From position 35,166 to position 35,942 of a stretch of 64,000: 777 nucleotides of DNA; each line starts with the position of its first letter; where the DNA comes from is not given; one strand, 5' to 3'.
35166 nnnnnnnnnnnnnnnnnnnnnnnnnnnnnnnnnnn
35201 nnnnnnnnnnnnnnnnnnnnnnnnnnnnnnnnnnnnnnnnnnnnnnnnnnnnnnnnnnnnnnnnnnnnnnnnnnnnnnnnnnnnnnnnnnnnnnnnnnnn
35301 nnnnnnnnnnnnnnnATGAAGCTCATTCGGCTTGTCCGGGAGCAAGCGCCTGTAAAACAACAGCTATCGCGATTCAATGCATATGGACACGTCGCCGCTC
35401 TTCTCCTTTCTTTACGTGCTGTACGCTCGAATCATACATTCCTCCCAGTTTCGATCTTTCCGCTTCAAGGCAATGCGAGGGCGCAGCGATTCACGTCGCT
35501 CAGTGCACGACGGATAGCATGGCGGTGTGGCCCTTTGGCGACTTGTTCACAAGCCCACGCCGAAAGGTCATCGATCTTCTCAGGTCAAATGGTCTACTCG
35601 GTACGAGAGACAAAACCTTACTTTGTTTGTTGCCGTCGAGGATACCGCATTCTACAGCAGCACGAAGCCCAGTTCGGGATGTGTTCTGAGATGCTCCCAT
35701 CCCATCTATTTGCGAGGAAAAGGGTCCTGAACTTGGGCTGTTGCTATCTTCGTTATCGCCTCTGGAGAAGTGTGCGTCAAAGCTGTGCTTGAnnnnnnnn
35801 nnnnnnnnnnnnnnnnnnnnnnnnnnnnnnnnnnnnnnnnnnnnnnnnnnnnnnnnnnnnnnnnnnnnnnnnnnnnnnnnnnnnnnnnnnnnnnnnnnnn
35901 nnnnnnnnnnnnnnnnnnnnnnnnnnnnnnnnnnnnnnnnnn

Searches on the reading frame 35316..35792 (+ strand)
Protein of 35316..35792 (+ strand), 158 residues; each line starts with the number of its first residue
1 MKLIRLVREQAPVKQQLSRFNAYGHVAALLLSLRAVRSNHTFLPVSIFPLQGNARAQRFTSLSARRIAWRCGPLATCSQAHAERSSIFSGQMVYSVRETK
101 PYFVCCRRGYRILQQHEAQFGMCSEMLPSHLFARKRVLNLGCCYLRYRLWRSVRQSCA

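Call 26: search_protein_families(library=pfam, proteins=[window:35316-35792:+], max_evalue=1)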
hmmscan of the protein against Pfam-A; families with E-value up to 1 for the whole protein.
window:35316-35792:+ (158 aa): 0 families

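Call 55: find_homologous_proteins(query=A2, max_evalue=0.01)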
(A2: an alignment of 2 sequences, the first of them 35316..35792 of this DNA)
Query A2 (2 sequences) (158 aa, profile of the alignment): 2 proteins with E <= 0.01 among 442 candidates.
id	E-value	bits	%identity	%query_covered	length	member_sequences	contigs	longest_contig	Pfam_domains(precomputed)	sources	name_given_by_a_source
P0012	8.4e-83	295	99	100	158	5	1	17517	-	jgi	-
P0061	7.6e-81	288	37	63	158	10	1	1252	-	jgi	-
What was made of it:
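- On Live protein-coding gene family: A profile of the ORFs finds only their own orthologues (call 55).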
